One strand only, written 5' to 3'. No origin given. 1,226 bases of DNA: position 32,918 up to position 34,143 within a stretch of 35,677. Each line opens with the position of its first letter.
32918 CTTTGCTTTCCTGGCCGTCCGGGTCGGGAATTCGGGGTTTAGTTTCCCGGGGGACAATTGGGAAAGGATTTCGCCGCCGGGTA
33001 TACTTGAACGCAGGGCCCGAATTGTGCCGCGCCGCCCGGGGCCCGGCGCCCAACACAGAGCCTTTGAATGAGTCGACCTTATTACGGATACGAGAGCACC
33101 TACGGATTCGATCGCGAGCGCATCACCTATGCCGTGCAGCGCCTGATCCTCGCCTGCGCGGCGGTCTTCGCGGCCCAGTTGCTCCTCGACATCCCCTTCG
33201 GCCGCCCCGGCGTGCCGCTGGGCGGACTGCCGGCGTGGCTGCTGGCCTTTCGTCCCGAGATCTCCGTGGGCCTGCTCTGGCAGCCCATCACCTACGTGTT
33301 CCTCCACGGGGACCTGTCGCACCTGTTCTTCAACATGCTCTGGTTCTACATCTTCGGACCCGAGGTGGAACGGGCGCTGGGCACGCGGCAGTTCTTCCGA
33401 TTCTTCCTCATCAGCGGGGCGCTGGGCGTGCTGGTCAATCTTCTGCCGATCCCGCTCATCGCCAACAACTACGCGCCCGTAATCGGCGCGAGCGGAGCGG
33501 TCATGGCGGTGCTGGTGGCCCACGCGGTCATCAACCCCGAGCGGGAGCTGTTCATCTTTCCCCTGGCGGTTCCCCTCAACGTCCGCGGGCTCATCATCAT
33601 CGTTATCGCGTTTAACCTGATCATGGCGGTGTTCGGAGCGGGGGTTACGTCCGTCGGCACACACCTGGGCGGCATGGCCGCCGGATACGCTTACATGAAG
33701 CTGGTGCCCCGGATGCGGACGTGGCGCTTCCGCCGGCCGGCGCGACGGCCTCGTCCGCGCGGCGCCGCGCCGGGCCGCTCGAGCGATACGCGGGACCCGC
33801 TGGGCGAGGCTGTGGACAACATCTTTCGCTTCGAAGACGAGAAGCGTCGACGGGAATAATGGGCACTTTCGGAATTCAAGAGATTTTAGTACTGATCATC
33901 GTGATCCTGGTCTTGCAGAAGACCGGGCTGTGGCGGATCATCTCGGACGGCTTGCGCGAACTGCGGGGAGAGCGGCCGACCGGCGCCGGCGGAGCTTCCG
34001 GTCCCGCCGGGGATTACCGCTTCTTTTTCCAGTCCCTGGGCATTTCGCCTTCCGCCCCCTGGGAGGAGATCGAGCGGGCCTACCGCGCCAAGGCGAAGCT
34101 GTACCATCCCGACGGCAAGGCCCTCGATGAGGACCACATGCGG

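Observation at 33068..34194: Rhomboid protease translationally coupled to a TatA-like TM segment fused to a J domain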

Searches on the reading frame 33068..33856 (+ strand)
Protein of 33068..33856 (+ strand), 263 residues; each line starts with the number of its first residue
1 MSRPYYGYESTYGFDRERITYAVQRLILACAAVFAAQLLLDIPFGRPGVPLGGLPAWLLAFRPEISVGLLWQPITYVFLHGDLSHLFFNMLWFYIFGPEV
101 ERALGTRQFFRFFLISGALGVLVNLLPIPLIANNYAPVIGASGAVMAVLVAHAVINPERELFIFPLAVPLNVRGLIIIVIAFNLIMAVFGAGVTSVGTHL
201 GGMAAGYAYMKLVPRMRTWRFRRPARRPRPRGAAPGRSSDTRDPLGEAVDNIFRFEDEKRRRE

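Call 3: search_protein_families(library=pfam, proteins=[window:33068-33856:+], max_evalue=1)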
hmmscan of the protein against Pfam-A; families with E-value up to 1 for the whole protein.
window:33068-33856:+ (263 aa): 3 families
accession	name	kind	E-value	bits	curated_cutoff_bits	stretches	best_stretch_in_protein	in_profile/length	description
PF01694.28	Rhomboid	-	6.3e-28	98.2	22.6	1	70-212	4-139/143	Rhomboid domain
PF08551.15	DUF1751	-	0.017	16.1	22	1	63-127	1-65/99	Eukaryotic integral membrane protein (DUF1751)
PF25587.1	Rv2743c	-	0.79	9.8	27.7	1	177-245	40-109/237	Rv2743c family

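Call 4: search_protein_families(library=ncbifam, proteins=[window:33068-33856:+], max_evalue=10)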
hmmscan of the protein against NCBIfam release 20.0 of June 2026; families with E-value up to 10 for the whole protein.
window:33068-33856:+ (263 aa): 4 families
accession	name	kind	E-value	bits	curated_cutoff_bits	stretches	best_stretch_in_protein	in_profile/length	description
NF008155.0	PRK10907.1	equivalog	9.3e-10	38.3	335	1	68-208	133-263/276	rhomboid family intramembrane serine protease GlpG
TIGR04239.1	rhombo_GlpG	equivalog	1.5e-08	34.7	250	1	66-208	131-263/271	rhomboid family intramembrane serine protease GlpG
TIGR03902.1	rhom_GG_sort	equivalog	6.4e-08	32.7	84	1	62-209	8-152/154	rhombosortase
NF033634.1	SLATT_1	domain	4.2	7.3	41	1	109-161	27-80/132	SLATT domain-containing protein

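Call 21: find_homologous_proteins(query=window:33068-33856:+, max_evalue=1e-10)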
Query window:33068-33856:+ (263 aa): 1001 proteins with E <= 1e-10 among 5979 candidates; the best 120 are listed.
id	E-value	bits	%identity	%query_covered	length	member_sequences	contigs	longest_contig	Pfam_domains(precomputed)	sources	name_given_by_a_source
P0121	3.5e-171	586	100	100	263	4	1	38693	PF01694.29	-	-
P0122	2.9e-85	304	58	100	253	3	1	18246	PF01694.29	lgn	-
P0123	3.5e-84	301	58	99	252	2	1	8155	PF01694.29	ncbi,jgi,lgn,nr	ncbi:MAG: rhomboid family intramembrane serine protease [FCB group bacterium]|jgi:membrane associate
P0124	8.5e-83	296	57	100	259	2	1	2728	PF01694.29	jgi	jgi:membrane associated rhomboid family serine protease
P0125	1.1e-82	296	57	99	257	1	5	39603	PF01694.29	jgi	jgi:membrane associated rhomboid family serine protease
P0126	1.1e-81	292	57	98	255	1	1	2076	PF01694.29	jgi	jgi:membrane associated rhomboid family serine protease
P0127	1.4e-81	292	56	100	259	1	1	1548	PF01694.29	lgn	-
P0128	4.4e-80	287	57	99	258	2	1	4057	PF01694.29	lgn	-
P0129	6.8e-80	286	54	99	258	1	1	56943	PF01694.29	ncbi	-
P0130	8.7e-80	286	57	94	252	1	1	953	PF01694.29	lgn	-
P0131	9.0e-80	286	56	99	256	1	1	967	PF01694.29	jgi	jgi:membrane associated rhomboid family serine protease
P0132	1.0e-78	283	56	98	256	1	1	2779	PF01694.29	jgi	-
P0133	3.3e-78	281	54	100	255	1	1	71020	PF01694.29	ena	-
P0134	8.5e-77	276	54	99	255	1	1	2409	PF01694.29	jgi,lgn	-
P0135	1.0e-76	276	51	100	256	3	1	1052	PF01694.29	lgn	-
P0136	1.1e-76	276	53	97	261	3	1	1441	PF01694.29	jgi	jgi:membrane associated rhomboid family serine protease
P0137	1.9e-76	275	54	97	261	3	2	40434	PF01694.29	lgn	-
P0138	3.7e-76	274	52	98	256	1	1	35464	PF01694.29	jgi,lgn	jgi:membrane associated rhomboid family serine protease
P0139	1.6e-75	272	55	93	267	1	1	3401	PF01694.29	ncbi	-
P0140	4.9e-75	271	52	98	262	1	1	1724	PF01694.29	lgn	-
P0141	5.7e-75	270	54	94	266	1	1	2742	PF01694.29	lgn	-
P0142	1.0e-74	270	52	98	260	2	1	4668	PF01694.29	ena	-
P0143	1.0e-74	269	51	100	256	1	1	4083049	PF01694.29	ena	-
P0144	1.8e-74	269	53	98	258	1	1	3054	PF01694.29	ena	-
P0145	2.1e-74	269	53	98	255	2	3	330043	PF01694.29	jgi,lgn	jgi:membrane associated rhomboid family serine protease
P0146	4.1e-74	268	53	97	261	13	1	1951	PF01694.29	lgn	-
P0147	5.0e-74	267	53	96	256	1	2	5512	PF01694.29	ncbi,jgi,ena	-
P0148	1.2e-73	266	52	99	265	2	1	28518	PF01694.29,PF08551.16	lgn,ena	-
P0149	3.7e-73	264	50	97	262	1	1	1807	PF01694.29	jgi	jgi:membrane associated rhomboid family serine protease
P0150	3.9e-73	264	52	100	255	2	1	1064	PF01694.29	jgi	-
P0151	4.2e-73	264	57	93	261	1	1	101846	PF01694.29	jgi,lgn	jgi:membrane associated rhomboid family serine protease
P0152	4.8e-73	264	54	96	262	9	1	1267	PF01694.29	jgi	jgi:membrane associated rhomboid family serine protease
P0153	5.6e-73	264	52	95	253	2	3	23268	PF01694.29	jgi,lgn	-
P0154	6.7e-73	264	53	99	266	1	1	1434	PF01694.29,PF08551.16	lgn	-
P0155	1.3e-72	263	50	95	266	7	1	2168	PF01694.29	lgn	-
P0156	1.5e-72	262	52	100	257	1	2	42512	PF01694.29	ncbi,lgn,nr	ncbi:MAG: rhomboid family intramembrane serine protease [Candidatus Hydrogenedentes bacterium]|nr:rh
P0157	1.5e-72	262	55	94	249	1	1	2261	PF01694.29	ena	-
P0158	1.7e-72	262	54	95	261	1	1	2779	PF01694.29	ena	-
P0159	1.8e-72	262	49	100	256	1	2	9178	PF01694.29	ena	-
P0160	2.1e-72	262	52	100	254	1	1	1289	PF01694.29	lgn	-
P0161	2.3e-72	262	53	99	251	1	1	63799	PF01694.29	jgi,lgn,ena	-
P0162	3.2e-72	261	52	100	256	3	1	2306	PF01694.29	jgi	jgi:rhomboid family protein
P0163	3.7e-72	261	51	98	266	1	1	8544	PF01694.29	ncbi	-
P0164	4.0e-72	261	58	93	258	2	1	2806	PF01694.29,PF08551.16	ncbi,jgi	ncbi:MAG: rhomboid family intramembrane serine protease [Candidatus Hydrogenedentales bacterium]|jgi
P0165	4.2e-72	261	52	99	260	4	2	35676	PF01694.29,PF08551.16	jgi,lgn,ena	-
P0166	4.5e-72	261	53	93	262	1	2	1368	PF01694.29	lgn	-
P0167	4.6e-72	261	52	99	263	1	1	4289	PF01694.29,PF08551.16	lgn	-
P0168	4.7e-72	261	54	94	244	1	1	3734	PF01694.29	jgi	-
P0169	6.1e-72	260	52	100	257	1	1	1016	PF01694.29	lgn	-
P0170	6.6e-72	260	54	100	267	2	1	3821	PF01694.29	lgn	-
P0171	7.0e-72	260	51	100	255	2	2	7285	PF01694.29,PF08551.16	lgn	-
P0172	8.5e-72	260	51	99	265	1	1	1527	PF01694.29,PF08551.16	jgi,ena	-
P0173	1.1e-71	260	53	100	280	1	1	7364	PF01694.29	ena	-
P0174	1.7e-71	259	54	96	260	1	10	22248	PF01694.29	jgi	jgi:membrane associated rhomboid family serine protease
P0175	1.9e-71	259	50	97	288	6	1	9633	PF01694.29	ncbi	-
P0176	1.9e-71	259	53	100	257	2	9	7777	PF01694.29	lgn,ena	-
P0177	2.5e-71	258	52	100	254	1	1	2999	PF01694.29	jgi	-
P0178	5.5e-71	257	48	99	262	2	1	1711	PF01694.29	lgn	-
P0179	5.7e-71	257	50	100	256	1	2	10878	PF01694.29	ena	-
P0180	6.4e-71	257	52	100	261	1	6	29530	PF01694.29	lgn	-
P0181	6.5e-71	257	53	100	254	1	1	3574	PF01694.29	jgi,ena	jgi:membrane associated rhomboid family serine protease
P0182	1.3e-70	256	52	97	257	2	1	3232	PF01694.29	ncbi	-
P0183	2.0e-70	255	54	90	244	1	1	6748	PF01694.29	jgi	jgi:membrane associated rhomboid family serine protease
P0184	2.5e-70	255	51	99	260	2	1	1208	PF01694.29,PF08551.16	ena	-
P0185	3.1e-70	255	55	88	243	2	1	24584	PF01694.29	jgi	-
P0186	3.3e-70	255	53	94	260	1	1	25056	PF01694.29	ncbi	-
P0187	3.7e-70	255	52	97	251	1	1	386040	PF01694.29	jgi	jgi:membrane associated rhomboid family serine protease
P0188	3.9e-70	254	54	94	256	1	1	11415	PF01694.29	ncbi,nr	ncbi:MAG: rhomboid family intramembrane serine protease [Candidatus Hydrogenedentes bacterium]|nr:rh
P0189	4.9e-70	254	53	98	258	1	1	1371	PF01694.29,PF08551.16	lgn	-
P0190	8.3e-70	253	51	99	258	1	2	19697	PF01694.29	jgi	-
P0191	1.0e-69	253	50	99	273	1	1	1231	PF01694.29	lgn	-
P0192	1.2e-69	253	50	98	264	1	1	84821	PF01694.29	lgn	-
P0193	1.3e-69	253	50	99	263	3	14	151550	PF01694.29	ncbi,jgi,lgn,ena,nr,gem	ncbi:MAG TPA: rhomboid family intramembrane serine protease [Candidatus Hydrogenedentes bacterium]|n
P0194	1.7e-69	252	49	100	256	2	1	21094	PF01694.29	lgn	-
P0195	2.9e-69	252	51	99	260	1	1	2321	PF01694.29,PF08551.16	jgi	jgi:membrane associated rhomboid family serine protease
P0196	3.1e-69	252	51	99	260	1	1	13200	PF01694.29,PF08551.16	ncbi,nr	ncbi:MAG: rhomboid family intramembrane serine protease [Candidatus Hydrogenedentes bacterium]|nr:rh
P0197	3.3e-69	251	53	98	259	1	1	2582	PF01694.29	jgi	-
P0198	3.7e-69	251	53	97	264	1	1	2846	PF01694.29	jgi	jgi:membrane associated rhomboid family serine protease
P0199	3.8e-69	251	52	98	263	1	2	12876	PF01694.29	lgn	-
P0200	3.9e-69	251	49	97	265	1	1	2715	PF01694.29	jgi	-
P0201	3.9e-69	251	53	100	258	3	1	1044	PF01694.29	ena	-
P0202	5.4e-69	251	50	99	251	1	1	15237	PF01694.29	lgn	-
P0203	5.5e-69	251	50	99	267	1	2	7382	PF01694.29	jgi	jgi:membrane associated rhomboid family serine protease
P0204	5.7e-69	251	50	99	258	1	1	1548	PF01694.29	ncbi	-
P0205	6.5e-69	250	51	98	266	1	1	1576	PF01694.29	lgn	-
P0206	1.1e-68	250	51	98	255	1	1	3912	PF01694.29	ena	-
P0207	1.3e-68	249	50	93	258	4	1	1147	PF01694.29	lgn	-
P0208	2.4e-68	249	52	94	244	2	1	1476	PF01694.29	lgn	-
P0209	3.0e-68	248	52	95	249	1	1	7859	PF01694.29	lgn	-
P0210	8.9e-68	247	49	99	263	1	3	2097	PF01694.29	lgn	-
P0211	1.3e-67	246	50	99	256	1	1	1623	PF01694.29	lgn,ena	-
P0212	1.6e-67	246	51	99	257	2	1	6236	PF01694.29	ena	-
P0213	2.0e-67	246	51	94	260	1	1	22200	PF01694.29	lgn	-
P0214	2.0e-67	246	48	98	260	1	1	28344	PF01694.29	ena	-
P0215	2.3e-67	245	51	94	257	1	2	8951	PF01694.29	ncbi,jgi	-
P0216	4.0e-67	245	52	99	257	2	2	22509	PF01694.29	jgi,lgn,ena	-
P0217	5.9e-67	244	51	93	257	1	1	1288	PF01694.29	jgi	jgi:membrane associated rhomboid family serine protease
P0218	2.3e-66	242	47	96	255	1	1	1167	PF01694.29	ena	-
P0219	2.9e-66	242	55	87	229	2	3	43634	PF01694.29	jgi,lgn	jgi:membrane associated rhomboid family serine protease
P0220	2.9e-66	242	51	98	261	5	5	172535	PF01694.29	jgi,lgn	jgi:membrane associated rhomboid family serine protease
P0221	3.8e-66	241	49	100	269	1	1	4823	PF01694.29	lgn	-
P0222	6.1e-66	241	50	98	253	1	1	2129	PF01694.29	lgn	-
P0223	7.0e-66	241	52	100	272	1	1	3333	PF01694.29,PF08551.16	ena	-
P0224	8.2e-66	240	49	97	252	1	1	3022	PF01694.29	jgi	-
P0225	1.0e-65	240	50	98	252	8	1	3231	PF01694.29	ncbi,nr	ncbi:MAG: rhomboid family intramembrane serine protease [Candidatus Hydrogenedentes bacterium]|nr:rh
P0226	1.8e-65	239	48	99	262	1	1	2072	PF01694.29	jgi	jgi:membrane associated rhomboid family serine protease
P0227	1.9e-65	239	48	98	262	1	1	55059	PF01694.29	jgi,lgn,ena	-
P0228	2.0e-65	239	52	94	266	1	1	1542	PF01694.29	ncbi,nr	ncbi:MAG: rhomboid family intramembrane serine protease [Candidatus Hydrogenedentes bacterium]|nr:rh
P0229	2.2e-65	239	48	100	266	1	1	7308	PF01694.29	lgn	-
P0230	2.3e-65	239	52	93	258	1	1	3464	PF01694.29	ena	-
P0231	2.3e-65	239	49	96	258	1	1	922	PF01694.29,PF08551.16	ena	-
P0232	2.3e-65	239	49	98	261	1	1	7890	PF01694.29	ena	-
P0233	2.5e-65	239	48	98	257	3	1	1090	PF01694.29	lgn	-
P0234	3.4e-65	238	49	99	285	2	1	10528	PF01694.29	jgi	-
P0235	4.8e-65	238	49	99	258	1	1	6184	PF01694.29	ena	-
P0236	6.1e-65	237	50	98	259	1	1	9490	PF01694.29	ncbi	-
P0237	6.3e-65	237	50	95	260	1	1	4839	PF01694.29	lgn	-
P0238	6.8e-65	237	48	100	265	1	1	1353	PF01694.29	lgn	-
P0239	6.9e-65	237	50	98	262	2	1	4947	PF01694.29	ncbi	-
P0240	7.0e-65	237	49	95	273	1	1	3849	PF01694.29,PF08551.16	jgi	jgi:membrane associated rhomboid family serine protease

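Call 71: predict_structure(alignment_id=A5)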
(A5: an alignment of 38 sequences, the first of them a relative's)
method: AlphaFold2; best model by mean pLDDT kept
length: 263 residues; sequences in the alignment: 38
mean_pLDDT: 83.5   pTM: 0.78
mean pLDDT of the five models: 83.5, 83.5, 82.8, 82.1, 82.0
residues with pLDDT >= 90: 155; 70-90: 44; 50-70: 46; < 50: 18
segments of 3 or more residues with pLDDT < 50: 1-13, 261-263
pLDDT, mean of each block of 10 residues (from residue 1): 46 65 97 97 93 93 79 92 94 96 96 96 85 77 95 97 90 95 88 78 97 95 75 59 56 52 47
secondary structure, 60 per line:
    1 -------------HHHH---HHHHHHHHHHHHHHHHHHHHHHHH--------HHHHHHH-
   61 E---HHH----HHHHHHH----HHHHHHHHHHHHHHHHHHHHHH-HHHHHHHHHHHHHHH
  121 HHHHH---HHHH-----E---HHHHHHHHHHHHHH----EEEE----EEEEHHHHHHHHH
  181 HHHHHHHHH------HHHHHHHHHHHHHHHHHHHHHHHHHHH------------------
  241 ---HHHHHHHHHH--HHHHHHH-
elements in order: H14-17 H21-44 H53-59 H72-78 H83-104 H106-125 H129-132 H142-155 E160-163 E168-171 H172-189 H196-222 H244-253 H256-262

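Call 74: fold_search(model_id=the predicted structure, library=pdb)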
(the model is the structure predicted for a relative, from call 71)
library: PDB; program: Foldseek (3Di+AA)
matches with E <= 10: 123; with E <= 0.001: 34
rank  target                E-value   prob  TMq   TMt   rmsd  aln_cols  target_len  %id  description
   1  4qnz_A                4.0e-06  1.00  0.52  0.73   5.2       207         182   24  Crystal structure of rhomboid intramembrane protease GlpG F146I in complex with peptide derived inhibitor Ac-FATA-cmk (released 2014-09-24)
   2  6pjq_A                9.9e-06  1.00  0.50  0.73   4.8       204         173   27  Time-resolved structural snapshot of proteolysis by GlpG inside the membrane (released 2019-11-27)
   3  6pj7_A                1.1e-05  1.00  0.54  0.75   5.1       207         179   25  Time-resolved structural snapshot of proteolysis by GlpG inside the membrane (released 2019-10-02)
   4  6pj9_A                1.1e-05  1.00  0.52  0.74   4.8       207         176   25  Time-resolved structural snapshot of proteolysis by GlpG inside the membrane (released 2019-10-02)
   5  5f5k_A                1.1e-05  1.00  0.52  0.73   5.0       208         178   25  E.Coli GlpG Y205F mutant complexed with aldehyde inhibitor in DMPC/CHAPSO bicelle (released 2016-02-10)
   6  4qo0_A                1.1e-05  1.00  0.52  0.71   5.2       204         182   25  Crystal structure of rhomboid intramembrane protease GlpG in complex with peptide derived inhibitor Ac-FATA-cmk (released 2014-09-24)
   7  6xrp_A                1.3e-05  1.00  0.51  0.71   5.1       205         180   25  Crystal structure of GlpG in complex with peptide ketoamide inhibitor, Ac-RVWHA-ketoamide-phenylbutyl (released 2020-09-16)
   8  6pj4_A                1.6e-05  1.00  0.54  0.75   4.7       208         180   24  Time-resolved structural snapshot of proteolysis by GlpG inside the membrane (released 2019-10-02)
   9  6pjr_A                1.8e-05  1.00  0.53  0.76   4.7       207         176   24  Time-resolved structural snapshot of proteolysis by GlpG inside the membrane (released 2019-10-02)
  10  2irv_B                1.8e-05  1.00  0.52  0.74   4.9       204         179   25  Crystal structure of GlpG, a rhomboid intramembrane serine protease (released 2006-10-31)
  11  6pju_A                1.8e-05  1.00  0.50  0.74   4.8       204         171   25  Time-resolved structural snapshot of proteolysis by GlpG inside the membrane (released 2019-11-27)
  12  6pja_A                1.8e-05  1.00  0.52  0.75   5.1       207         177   24  Time-resolved structural snapshot of proteolysis by GlpG inside the membrane (released 2019-10-02)
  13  2xow                  1.9e-05  1.00  0.51  0.71   5.3       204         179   25  Structure of GlpG in complex with a mechanism-based isocoumarin inhibitor (released 2010-10-13)
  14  8ab5_A                2.2e-05  1.00  0.52  0.73   5.0       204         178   24  Structure of E. coli GlpG in complex with peptide derived inhibitor Ac-VRHA-conh-[4-(4-butyl)-phenoxy-1-phenyl-2-butyl (released 2023-10-25)
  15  5f5j_A                2.3e-05  1.00  0.54  0.75   4.6       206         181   25  E.coli GlpG Y205F mutant complexed with aldehyde inhibitor in DMPC/CHAPSO bicelle (released 2016-02-10)
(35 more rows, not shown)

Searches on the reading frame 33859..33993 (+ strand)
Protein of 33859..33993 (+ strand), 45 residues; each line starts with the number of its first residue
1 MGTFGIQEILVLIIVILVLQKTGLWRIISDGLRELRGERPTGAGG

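Call 4: search_protein_families(library=ncbifam, proteins=[window:33859-33993:+], max_evalue=10)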
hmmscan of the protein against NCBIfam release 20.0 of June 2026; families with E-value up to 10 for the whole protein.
seq(45 aa): 2 families
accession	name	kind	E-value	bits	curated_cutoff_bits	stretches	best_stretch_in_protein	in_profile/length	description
NF033861.1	sm_mem_Ecr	equivalog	0.0067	16.2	33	1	8-31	5-27/46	Ecr family regulatory small membrane protein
NF047942.1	TatA_Rickett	exception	0.34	10.6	90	1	4-36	3-39/45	twin-arginine translocase TatA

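Call 5: search_protein_families(library=pfam, proteins=[window:33859-33993:+], max_evalue=10)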
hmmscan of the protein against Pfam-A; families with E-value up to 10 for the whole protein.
seq(45 aa): 0 families

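Call 16: search_solved_structures(query=A2, max_evalue=10, show_alignments=3)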
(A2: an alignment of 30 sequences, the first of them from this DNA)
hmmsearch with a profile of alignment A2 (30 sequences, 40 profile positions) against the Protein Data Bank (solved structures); distinct sequences matched with E-value up to 10: 6.
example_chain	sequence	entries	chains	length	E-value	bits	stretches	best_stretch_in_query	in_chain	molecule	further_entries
6gv9_A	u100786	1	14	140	0.41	13.4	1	7-23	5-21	Prepilin peptidase-dependent protein D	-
9rbf_V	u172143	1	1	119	0.57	12.9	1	1-23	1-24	NuoK-86 nascent peptide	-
9cpa_r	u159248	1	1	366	0.77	12.5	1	18-32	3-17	Eukaryotic translation initiation factor 3 subunit H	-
9e07_F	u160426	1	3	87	1.3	11.8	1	1-18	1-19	Sec-independent protein translocase protein TatA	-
6kr6_A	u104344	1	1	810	1.5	11.5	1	23-39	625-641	Protein piwi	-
8k83_A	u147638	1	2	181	1.7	11.4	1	15-32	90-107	De novo design protein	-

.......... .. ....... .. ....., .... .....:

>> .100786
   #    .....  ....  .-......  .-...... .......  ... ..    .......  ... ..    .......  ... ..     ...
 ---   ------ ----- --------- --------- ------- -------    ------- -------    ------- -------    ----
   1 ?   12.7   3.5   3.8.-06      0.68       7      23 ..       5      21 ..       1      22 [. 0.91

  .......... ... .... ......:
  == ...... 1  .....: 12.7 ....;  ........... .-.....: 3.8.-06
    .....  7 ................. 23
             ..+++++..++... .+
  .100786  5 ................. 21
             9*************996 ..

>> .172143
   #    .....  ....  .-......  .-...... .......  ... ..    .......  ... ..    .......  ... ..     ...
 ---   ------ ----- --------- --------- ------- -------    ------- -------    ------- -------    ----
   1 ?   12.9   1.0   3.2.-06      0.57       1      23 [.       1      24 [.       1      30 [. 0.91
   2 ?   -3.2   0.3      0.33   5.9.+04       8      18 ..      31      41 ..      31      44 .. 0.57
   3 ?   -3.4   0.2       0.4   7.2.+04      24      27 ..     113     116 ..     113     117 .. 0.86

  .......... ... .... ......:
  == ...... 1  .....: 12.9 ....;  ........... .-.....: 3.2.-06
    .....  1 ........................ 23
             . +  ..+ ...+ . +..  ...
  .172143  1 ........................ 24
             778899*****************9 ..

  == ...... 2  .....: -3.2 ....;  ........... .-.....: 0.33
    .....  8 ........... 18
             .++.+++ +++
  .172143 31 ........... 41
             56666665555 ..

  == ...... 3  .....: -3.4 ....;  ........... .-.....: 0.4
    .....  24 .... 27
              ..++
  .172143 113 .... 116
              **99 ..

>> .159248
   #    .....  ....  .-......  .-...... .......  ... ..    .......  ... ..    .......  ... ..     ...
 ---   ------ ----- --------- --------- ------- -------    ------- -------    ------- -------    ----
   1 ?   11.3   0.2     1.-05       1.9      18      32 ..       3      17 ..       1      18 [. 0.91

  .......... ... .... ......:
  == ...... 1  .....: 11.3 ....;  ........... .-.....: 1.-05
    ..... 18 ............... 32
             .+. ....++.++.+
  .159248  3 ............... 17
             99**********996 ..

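Call 46: search_protein_representatives(alignment_id=A3)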
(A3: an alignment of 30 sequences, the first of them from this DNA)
Query: 30 sequences, 42 profile positions. Proteins with E-value up to 0.001 (for the whole library): 8; up to 1e-10: 6; up to 1e-30: 0. The best 8 are listed.
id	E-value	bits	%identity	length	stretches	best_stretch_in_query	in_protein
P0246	3.7e-16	74.3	-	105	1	1-40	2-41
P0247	4.4e-15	70.9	-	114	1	1-42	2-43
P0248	4.4e-15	70.9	-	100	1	3-41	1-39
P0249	5.6e-14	67.3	-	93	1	4-42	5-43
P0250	7.4e-14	66.9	-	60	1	1-40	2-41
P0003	1.3e-13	66.2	-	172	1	1-41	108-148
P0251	2.3e-10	55.8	-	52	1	1-33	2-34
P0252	2.1e-09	52.7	-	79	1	1-32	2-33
